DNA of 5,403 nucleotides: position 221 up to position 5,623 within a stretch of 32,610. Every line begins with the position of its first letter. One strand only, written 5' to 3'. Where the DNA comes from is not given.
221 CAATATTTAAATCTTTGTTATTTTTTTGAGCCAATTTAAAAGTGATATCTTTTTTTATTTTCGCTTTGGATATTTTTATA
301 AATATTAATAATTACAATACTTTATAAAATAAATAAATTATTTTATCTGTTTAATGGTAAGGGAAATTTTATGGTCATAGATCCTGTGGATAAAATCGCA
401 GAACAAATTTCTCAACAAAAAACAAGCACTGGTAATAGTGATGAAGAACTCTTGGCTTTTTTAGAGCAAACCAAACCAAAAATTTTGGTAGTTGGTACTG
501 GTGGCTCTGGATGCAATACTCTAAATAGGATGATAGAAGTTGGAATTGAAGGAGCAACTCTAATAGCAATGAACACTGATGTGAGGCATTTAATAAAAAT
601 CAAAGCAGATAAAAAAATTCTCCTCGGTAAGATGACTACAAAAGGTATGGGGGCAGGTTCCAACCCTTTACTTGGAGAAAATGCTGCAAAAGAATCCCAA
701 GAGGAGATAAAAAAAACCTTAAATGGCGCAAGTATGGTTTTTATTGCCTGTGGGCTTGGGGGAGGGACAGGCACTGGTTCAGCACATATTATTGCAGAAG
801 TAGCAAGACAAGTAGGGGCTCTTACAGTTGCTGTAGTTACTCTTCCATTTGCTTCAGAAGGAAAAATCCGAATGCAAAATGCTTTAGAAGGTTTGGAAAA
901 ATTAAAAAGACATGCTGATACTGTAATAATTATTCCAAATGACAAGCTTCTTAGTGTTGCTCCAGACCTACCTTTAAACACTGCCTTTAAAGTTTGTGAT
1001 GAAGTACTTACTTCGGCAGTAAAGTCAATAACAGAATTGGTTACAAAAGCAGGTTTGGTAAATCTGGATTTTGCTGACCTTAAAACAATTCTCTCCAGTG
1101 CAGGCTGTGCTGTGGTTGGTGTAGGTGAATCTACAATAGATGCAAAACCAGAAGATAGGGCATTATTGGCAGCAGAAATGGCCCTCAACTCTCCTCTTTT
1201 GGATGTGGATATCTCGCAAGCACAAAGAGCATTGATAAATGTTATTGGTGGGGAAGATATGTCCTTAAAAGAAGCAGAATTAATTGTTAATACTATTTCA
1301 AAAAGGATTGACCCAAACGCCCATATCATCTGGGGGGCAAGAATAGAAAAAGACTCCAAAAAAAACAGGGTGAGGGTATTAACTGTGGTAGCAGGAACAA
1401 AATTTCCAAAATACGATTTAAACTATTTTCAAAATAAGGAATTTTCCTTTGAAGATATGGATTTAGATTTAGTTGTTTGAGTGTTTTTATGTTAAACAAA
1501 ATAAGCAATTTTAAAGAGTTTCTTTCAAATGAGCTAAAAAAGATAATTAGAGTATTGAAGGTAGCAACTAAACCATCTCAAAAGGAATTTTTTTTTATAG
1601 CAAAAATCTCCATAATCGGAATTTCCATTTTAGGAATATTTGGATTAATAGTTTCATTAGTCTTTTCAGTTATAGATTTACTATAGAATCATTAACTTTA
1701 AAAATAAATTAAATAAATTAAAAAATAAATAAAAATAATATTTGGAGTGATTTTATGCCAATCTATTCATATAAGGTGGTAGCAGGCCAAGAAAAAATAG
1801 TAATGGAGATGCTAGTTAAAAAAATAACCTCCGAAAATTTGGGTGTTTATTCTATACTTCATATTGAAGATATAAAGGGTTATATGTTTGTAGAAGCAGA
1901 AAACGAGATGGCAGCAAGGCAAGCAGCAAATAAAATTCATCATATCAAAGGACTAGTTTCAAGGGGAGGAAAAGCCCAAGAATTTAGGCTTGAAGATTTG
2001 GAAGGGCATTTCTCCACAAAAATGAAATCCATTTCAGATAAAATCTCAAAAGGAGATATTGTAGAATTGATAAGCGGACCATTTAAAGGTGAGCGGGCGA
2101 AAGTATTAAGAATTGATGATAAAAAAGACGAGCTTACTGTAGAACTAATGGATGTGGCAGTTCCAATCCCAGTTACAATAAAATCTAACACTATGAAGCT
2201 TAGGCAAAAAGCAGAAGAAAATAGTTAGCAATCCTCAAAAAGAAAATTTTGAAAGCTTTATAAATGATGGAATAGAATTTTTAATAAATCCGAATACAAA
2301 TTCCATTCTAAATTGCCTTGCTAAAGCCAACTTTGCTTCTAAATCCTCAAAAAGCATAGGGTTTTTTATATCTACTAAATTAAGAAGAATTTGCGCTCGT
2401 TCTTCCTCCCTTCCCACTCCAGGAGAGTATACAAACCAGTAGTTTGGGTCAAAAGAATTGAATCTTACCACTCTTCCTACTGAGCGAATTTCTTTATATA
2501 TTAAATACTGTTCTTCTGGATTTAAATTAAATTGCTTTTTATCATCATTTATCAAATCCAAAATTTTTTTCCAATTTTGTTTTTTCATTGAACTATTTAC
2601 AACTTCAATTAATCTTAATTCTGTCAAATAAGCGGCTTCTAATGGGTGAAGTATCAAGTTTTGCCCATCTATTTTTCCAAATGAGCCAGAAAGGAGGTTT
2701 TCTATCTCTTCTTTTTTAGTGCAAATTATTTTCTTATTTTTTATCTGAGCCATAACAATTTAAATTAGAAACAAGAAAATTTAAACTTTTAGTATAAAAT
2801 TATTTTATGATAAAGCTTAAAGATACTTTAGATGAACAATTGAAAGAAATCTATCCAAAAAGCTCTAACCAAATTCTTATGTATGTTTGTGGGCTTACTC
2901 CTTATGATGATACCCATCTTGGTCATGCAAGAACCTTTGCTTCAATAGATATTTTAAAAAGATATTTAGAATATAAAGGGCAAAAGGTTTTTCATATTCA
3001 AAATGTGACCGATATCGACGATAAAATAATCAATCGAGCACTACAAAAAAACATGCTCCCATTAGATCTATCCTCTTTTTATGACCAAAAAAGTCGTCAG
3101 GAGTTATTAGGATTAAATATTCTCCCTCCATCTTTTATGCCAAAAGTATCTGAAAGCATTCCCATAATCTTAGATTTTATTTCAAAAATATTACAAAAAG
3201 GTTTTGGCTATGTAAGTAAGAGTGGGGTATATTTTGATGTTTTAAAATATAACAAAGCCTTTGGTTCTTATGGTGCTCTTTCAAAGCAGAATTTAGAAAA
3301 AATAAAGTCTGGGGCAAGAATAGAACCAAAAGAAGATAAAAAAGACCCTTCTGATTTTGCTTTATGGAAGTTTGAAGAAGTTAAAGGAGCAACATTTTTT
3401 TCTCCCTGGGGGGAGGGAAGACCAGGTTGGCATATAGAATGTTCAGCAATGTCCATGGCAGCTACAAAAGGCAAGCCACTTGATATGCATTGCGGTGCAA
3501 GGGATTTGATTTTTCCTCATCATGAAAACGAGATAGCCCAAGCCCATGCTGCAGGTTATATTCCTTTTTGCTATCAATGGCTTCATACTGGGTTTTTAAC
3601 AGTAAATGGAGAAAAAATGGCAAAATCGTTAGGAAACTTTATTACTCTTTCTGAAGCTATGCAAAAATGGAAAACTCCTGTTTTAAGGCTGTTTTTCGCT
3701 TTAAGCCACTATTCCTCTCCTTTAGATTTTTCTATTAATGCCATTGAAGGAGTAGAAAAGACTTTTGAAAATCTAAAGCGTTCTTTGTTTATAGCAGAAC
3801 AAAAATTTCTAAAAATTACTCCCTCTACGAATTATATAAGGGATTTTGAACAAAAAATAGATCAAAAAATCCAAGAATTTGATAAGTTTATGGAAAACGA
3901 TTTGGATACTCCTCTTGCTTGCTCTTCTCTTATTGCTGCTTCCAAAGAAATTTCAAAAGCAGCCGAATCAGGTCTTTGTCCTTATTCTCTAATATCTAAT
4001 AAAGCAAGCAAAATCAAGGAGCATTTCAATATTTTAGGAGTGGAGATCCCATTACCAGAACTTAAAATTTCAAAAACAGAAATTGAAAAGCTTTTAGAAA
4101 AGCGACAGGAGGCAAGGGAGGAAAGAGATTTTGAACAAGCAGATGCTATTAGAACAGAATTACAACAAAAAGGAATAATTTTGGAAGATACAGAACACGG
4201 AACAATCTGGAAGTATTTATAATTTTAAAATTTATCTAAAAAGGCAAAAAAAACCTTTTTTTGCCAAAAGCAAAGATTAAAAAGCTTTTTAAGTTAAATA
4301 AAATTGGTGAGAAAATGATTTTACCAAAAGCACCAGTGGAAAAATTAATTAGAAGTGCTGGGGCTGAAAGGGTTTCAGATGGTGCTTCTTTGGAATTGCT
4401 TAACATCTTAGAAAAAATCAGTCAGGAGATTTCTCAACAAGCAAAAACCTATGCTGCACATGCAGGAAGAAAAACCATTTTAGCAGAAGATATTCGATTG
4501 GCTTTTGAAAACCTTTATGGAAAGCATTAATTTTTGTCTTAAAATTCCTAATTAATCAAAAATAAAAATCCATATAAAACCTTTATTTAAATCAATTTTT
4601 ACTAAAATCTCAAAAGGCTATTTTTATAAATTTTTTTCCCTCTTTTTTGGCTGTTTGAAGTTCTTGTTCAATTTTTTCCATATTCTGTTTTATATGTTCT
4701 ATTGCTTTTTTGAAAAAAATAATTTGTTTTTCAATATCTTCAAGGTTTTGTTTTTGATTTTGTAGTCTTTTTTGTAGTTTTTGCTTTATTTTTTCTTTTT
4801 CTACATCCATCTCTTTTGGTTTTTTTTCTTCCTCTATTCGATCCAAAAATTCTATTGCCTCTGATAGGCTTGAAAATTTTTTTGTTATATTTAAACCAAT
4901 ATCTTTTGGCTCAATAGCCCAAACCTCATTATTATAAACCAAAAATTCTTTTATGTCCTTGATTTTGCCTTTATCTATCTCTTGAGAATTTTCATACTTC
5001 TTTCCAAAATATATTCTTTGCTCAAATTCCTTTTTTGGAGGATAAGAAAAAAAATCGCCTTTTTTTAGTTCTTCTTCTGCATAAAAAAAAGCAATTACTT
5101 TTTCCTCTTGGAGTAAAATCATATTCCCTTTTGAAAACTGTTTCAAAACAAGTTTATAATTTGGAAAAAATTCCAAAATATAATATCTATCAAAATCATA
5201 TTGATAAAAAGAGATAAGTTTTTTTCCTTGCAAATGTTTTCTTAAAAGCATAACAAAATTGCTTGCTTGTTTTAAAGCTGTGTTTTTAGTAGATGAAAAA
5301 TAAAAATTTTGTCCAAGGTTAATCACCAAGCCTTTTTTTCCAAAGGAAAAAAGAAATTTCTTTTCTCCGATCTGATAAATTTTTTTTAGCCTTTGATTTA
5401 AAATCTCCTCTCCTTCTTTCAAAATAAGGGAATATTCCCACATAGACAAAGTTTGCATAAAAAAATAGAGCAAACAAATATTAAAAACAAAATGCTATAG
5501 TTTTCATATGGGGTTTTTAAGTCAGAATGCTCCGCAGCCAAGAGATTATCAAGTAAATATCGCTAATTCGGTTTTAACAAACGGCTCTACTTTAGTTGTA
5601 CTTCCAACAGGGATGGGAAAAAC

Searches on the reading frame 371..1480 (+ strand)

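Call 8: search_protein_families(library=pfam, proteins=[window:371-1480:+], max_evalue=0.001)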
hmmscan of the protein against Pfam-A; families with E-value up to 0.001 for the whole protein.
window:371-1480:+ (369 aa): 2 families
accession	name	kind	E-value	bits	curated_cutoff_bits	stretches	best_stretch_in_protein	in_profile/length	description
PF00091.31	Tubulin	-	2.5e-47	162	33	1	37-197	1-189/190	Tubulin/FtsZ family, GTPase domain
PF12327.13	FtsZ_C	-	1.1e-26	93.4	27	1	245-343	1-94/95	FtsZ family, C-terminal domain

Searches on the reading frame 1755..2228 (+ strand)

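Call 8: search_protein_families(library=pfam, proteins=[window:1755-2228:+], max_evalue=0.001)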
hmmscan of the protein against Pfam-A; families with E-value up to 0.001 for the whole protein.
window:1755-2228:+ (157 aa): 2 families
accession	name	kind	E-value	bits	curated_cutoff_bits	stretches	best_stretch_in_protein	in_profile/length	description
PF03439.18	Spt5-NGN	-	9.2e-15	54.8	22.4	1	3-69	2-72/84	Early transcription elongation factor of RNA pol II, NGN section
PF00467.35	KOW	-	5.7e-10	39.1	22.3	1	99-130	1-32/32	KOW motif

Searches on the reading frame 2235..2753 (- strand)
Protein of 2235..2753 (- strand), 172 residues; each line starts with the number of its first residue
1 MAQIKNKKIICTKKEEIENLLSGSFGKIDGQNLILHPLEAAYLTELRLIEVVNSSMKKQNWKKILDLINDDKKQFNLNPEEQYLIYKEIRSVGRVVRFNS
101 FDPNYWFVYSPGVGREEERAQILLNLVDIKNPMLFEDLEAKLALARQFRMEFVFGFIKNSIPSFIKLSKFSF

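Call 8: search_protein_families(library=pfam, proteins=[window:2235-2753:-], max_evalue=0.001)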
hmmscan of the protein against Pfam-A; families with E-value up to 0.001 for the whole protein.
window:2235-2753:- (172 aa): 2 families
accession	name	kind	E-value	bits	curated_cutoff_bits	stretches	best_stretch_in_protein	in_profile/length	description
PF02778.19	tRNA_int_endo_N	-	1.6e-09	37.5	21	1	4-54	5-56/67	tRNA intron endonuclease, N-terminal domain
PF01974.23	tRNA_int_endo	-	7e-05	23.3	27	1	81-158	3-78/85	tRNA intron endonuclease, catalytic C-terminal domain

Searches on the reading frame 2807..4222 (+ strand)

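Call 8: search_protein_families(library=pfam, proteins=[window:2807-4222:+], max_evalue=0.001)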
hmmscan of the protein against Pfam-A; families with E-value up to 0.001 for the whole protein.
window:2807-4222:+ (471 aa): 5 families
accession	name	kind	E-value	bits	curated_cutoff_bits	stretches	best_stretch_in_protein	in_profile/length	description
PF01406.26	tRNA-synt_1e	-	4.3e-104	348.5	27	1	17-316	4-299/301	tRNA synthetases class I (C) catalytic domain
PF09334.17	tRNA-synt_1g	-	1.8e-13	50.4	20.1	2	250-321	307-377/391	tRNA synthetases class I (M)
PF23493.1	CysS_C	-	1.8e-07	31.6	23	1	425-468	7-50/51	Cysteinyl-tRNA ligase anticodon binding domain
PF01921.24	tRNA-synt_1f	-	2.1e-07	30.6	27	1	254-332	270-343/360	tRNA synthetases class I (K)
PF00133.28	tRNA-synt_1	-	7.7e-05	22.1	22.7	1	246-307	351-412/414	tRNA synthetases class I (I, L, M and V)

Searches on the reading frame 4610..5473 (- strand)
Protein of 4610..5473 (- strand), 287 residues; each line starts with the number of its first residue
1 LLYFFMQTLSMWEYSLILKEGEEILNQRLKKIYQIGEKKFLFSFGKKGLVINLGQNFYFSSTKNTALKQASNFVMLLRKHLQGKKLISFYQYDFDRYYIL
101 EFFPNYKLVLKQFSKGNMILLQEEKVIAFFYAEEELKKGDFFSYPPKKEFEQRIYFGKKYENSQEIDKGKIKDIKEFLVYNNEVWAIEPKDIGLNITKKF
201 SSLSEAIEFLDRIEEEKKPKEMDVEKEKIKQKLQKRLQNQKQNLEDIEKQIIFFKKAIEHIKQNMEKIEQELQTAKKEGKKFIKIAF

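Call 8: search_protein_families(library=pfam, proteins=[window:4610-5473:-], max_evalue=0.001)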
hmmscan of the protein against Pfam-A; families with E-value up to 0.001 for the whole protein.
window:4610-5473:- (287 aa): 1 family
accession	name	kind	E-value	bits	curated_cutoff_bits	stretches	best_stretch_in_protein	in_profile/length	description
PF05833.16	NFACT_N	-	1.7e-14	53.9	31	1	22-243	14-242/456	NFACT N-terminal and middle domains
